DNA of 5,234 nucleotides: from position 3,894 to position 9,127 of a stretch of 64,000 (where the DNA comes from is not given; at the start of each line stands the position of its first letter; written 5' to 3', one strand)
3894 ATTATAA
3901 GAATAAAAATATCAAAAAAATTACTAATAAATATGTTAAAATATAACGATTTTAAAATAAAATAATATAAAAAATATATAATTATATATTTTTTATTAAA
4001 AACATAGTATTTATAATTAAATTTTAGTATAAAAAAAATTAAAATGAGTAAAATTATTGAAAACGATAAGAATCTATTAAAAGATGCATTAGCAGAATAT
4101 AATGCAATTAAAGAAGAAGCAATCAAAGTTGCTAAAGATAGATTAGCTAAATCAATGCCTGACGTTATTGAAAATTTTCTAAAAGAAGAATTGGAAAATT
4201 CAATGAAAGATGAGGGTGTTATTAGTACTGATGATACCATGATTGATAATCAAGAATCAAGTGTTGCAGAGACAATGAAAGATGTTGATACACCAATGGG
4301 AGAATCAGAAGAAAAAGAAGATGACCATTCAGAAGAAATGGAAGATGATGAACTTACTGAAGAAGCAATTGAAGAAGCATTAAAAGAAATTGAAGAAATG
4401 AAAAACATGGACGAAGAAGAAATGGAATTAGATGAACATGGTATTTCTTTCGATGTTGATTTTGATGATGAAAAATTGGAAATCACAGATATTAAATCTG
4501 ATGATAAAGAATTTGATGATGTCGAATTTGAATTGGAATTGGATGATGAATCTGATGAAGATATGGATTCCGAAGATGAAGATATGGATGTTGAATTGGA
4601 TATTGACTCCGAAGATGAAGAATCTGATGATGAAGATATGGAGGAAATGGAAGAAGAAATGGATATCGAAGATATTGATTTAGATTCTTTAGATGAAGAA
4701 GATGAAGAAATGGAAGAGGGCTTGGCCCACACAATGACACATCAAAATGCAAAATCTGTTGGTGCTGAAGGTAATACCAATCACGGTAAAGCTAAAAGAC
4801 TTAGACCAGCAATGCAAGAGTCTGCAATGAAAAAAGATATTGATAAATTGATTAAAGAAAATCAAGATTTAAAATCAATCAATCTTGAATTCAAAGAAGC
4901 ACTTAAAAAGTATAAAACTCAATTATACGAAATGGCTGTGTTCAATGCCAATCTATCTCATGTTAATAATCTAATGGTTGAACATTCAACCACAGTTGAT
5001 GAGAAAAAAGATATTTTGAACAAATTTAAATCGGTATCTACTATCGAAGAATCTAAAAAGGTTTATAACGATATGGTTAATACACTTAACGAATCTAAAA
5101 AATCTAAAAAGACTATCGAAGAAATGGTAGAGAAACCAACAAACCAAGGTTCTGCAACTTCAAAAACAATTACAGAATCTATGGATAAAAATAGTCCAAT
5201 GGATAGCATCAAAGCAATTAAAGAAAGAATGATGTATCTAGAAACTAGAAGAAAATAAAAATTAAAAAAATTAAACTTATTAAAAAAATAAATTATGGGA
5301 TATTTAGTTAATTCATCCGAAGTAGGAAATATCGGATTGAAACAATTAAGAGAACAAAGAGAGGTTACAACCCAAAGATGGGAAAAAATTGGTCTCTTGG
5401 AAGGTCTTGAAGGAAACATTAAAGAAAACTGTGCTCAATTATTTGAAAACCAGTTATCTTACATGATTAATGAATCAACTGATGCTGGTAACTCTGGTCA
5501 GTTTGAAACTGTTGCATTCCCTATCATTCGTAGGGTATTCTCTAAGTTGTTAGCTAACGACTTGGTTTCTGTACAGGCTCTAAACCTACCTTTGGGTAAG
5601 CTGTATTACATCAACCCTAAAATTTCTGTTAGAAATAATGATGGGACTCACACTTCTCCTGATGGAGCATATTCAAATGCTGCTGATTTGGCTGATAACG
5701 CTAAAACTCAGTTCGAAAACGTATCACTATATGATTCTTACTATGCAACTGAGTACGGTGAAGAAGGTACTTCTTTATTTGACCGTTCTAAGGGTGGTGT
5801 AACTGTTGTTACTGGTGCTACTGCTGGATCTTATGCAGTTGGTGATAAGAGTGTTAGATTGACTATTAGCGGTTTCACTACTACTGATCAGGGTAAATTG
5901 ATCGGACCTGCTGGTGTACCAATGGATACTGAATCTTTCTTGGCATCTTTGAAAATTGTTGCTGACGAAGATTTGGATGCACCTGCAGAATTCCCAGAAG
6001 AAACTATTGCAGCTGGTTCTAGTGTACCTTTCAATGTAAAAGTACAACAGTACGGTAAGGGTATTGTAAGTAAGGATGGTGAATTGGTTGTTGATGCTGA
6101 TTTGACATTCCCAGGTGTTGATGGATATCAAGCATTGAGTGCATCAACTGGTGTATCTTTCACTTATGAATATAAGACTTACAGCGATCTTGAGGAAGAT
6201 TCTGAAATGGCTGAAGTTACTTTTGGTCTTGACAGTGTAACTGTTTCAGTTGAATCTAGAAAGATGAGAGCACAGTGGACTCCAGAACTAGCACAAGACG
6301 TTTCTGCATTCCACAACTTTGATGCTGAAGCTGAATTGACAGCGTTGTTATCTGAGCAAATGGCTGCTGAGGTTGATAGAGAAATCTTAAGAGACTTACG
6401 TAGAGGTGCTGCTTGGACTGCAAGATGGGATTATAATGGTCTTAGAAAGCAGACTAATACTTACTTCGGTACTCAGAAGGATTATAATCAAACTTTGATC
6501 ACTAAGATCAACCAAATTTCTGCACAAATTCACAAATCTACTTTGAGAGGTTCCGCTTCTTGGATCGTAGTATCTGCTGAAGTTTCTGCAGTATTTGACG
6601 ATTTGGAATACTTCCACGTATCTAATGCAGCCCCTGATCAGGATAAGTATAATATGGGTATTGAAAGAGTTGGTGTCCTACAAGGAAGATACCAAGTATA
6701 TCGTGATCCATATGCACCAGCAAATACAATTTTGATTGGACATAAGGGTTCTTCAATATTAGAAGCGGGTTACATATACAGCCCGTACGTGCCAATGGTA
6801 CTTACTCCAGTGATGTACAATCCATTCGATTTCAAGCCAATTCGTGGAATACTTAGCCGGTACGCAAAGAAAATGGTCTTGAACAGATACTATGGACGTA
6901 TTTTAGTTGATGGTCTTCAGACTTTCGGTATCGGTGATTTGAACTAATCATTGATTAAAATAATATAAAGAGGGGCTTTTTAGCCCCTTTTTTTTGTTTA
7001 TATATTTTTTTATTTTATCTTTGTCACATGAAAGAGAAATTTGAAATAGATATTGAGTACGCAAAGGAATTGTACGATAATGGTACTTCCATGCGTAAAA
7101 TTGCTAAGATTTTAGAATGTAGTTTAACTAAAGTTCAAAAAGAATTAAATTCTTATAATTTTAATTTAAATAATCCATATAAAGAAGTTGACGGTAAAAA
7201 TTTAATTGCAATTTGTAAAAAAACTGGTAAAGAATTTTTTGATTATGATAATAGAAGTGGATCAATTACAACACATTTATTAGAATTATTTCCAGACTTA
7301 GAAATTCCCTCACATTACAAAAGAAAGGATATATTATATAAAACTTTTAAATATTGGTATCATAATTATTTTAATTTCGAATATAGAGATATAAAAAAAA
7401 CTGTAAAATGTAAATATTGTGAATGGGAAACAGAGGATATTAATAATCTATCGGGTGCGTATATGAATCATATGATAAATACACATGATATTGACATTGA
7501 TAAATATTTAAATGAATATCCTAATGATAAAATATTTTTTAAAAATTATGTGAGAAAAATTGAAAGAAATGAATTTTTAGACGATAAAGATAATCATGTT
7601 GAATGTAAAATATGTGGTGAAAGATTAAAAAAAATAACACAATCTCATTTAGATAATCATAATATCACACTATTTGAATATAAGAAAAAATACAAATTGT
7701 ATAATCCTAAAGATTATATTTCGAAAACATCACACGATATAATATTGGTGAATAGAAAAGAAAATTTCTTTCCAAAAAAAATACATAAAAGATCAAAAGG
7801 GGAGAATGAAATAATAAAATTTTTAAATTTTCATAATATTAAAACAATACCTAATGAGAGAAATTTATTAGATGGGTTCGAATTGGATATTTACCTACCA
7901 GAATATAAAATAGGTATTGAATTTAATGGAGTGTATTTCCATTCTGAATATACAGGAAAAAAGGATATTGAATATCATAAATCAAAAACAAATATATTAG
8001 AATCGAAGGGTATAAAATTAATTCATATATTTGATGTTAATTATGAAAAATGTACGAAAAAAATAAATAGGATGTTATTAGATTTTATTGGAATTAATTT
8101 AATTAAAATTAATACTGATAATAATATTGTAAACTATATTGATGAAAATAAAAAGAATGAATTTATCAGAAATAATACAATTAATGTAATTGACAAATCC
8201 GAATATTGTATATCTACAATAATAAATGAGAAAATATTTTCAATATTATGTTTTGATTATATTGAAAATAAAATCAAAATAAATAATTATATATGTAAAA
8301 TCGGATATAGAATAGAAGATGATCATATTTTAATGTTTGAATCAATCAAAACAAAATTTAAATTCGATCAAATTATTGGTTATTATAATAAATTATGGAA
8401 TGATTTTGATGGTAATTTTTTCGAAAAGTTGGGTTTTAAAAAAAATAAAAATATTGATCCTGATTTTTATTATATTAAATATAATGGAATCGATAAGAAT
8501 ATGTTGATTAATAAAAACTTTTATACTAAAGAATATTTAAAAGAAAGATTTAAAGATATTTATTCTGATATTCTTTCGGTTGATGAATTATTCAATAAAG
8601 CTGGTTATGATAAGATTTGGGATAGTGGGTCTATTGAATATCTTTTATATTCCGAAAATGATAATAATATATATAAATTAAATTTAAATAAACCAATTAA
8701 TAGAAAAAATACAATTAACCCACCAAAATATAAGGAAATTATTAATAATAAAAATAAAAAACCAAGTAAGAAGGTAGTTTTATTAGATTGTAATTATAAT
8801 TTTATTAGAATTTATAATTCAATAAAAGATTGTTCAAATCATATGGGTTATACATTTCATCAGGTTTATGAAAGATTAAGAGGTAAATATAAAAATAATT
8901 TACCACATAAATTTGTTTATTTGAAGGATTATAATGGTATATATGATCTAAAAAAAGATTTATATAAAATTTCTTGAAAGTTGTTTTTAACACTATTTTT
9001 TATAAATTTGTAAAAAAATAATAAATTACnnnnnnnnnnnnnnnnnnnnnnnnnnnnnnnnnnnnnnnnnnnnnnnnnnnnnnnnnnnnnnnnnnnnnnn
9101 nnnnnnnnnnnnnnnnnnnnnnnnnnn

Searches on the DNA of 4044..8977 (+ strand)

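Call 57: search_dna_similar(query=window:4044-8977:+, collection=phages, mode=distant, max_rows=10)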
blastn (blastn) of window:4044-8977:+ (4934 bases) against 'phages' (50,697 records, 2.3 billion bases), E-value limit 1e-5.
Records with a match: 45; places in all: 94; records where one place covers at least 80% of the query: 0.
Best place of each record, by identity: 60-80% 45.
By first word of the organism name: Campylobacter 39; Flavobacterium 4; uncultured 2.
By host as written in the record: Campylobacter jejuni NCTC12662 15; Campylobacter jejuni 12; Flavobacterium sp. LMO8 4; Campylobacter jejuni NCTC12658 3; Campylobacter jejuni subsp. jejuni 3; - 2; Campylobacter jejuni NCTC 11168 2; Campylobacter jejuni LBA65 1; and 3 more.
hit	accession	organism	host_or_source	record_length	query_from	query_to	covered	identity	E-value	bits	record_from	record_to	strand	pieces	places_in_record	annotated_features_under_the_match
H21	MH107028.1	Campylobacter phage CP39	Campylobacter jejuni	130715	3759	3991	5%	67.8%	2e-12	83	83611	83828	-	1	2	hypothetical protein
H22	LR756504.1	uncultured phage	metagenomic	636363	3768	3985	4%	69.8%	1e-8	71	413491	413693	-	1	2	record has no annotation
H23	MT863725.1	Campylobacter phage F367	Campylobacter jejuni NCTC12662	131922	3810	3991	4%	72.6%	9e-16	94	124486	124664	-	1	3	putative homing endonuclease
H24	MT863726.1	Campylobacter phage F368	Campylobacter jejuni NCTC12662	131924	3810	3991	4%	72.6%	9e-16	94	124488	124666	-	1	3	putative homing endonuclease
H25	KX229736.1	Campylobacter phage PC5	Campylobacter jejuni LBA65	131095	3810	3991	4%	72.0%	1e-14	90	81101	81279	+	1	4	Hef73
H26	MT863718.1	Campylobacter phage F355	Campylobacter jejuni NCTC12662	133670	3810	3991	4%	72.0%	1e-14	90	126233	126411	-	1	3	putative homing endonuclease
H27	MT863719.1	Campylobacter phage F356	Campylobacter jejuni NCTC12662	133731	3810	3991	4%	72.0%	1e-14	90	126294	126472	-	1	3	putative homing endonuclease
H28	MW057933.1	Campylobacter phage CJLB-7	Campylobacter jejuni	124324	3810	3991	4%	72.0%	1e-14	90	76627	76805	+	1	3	hypothetical protein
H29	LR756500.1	uncultured phage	metagenomic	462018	3765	3944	4%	72.5%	1e-14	90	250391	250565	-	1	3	record has no annotation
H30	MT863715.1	Campylobacter phage F336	Campylobacter jejuni 1447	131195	3810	3991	4%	71.5%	5e-13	85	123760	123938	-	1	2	none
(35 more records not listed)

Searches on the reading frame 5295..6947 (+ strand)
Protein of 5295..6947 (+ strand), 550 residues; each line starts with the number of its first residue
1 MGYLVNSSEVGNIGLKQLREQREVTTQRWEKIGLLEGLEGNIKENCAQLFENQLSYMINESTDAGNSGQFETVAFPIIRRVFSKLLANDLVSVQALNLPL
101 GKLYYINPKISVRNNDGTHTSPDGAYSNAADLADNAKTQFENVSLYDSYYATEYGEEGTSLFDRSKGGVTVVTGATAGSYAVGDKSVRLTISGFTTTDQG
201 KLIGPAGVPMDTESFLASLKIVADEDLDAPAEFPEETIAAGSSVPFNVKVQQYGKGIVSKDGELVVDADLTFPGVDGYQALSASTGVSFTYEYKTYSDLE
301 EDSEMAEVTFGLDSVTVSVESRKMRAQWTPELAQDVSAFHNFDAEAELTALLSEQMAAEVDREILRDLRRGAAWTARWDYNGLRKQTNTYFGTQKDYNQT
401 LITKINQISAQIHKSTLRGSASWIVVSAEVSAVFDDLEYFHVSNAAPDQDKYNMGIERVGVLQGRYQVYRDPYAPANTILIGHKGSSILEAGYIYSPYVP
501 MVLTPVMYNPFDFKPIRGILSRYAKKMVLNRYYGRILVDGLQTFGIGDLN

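Call 53: search_protein_families(library=phrogs, proteins=[window:5295-6947:+], max_evalue=0.00001)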
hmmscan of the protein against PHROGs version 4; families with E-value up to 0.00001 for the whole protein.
window:5295-6947:+ (550 aa): 3 families
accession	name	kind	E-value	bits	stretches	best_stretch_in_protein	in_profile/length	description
phrog_138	-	head and packaging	2.2e-69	235.6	2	274-526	151-406/444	major head protein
phrog_1014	-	unknown function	1.2e-12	48.3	1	302-503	316-519/567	-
phrog_20655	-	head and packaging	3.2e-08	33.6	0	34-143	58-166/534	major head protein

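Call 54: search_protein_families(library=pfam, proteins=[window:5295-6947:+], max_evalue=0.0001)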
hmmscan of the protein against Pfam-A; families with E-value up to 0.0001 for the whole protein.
window:5295-6947:+ (550 aa): 1 family
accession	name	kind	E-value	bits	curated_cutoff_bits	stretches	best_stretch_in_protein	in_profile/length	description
PF07068.17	Gp23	-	1.1e-72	246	24.4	1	68-535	2-356/376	Major capsid protein Gp23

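Call 58: search_dna_similar(query=window:5295-6947:+, collection=phages, mode=protein, max_rows=12)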
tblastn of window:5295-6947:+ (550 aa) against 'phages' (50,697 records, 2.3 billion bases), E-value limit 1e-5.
Records with a match: 2590; places in all: 3686; records where one place covers at least 80% of the query: 2.
Best place of each record, by identity: <60% 2590.
By first word of the organism name: Escherichia 671; Synechococcus 388; Klebsiella 331; Salmonella 203; Vibrio 136; Shigella 89; Aeromonas 86; Acinetobacter 71; Cyanophage 61; Enterobacter 58; and 61 more.
By host as written in the record: - 460; Escherichia coli 282; Klebsiella pneumoniae 115; Synechococcus 107; Escherichia coli O157:H7 39; Synechococcus sp. 38; Salmonella enterica 29; Synechococcus sp. WH7803 28; and 575 more.
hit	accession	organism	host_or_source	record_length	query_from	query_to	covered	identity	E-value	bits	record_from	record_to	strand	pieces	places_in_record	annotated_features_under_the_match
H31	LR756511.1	uncultured phage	metagenomic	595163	16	538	95%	30.5%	8e-61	223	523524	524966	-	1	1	record has no annotation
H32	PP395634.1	Microcystis phage Mel-JY01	Microcystis elabens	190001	16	541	62%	38.6%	1e-55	286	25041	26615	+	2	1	capsid protein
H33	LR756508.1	uncultured phage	metagenomic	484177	16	539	60%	39.9%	9e-58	284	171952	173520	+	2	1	record has no annotation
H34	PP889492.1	Klebsiella phage phi1_146043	Klebsiella pneumoniae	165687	77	523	81%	25.1%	2e-24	114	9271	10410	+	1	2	major head protein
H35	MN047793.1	Xanthomonas phage Xoo-sp13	Xanthomonas oryzae pv. oryzae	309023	17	538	58%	31.9%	2e-21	163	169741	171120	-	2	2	major capsid protein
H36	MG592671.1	Vibrio phage 2.275.O._10N.286.54.E11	Vibrio cyclitrophicus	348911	11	523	55%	33.1%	4e-23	167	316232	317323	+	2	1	capsid protein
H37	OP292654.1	Xanthomonas phage XbC2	Xanthomonas vesicatoria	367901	13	523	55%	33.0%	1e-22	171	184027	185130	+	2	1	hypothetical protein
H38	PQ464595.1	Erwinia phage Kaldavass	Erwinia aphidicola W09_2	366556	13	523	55%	32.7%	5e-22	170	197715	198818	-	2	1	major head protein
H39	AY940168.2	Prochlorococcus phage P-SSM4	Prochlorococcus sp. NATL2A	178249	202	545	63%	28.5%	1e-24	115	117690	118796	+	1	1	gp23: precursor of major head subunit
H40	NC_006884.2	Prochlorococcus phage P-SSM4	Prochlorococcus sp. NATL2A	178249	202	545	63%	28.5%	1e-24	115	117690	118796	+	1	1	gp23: major head protein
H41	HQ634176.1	Cyanophage P-RSM3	Prochlorococcus NATL2A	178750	202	545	63%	28.5%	1e-24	115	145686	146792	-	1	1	hypothetical protein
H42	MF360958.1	Salicola phage SCTP-2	Salicola sp. PV4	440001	29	524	52%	34.1%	7e-23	170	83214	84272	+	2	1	95: major capsid protein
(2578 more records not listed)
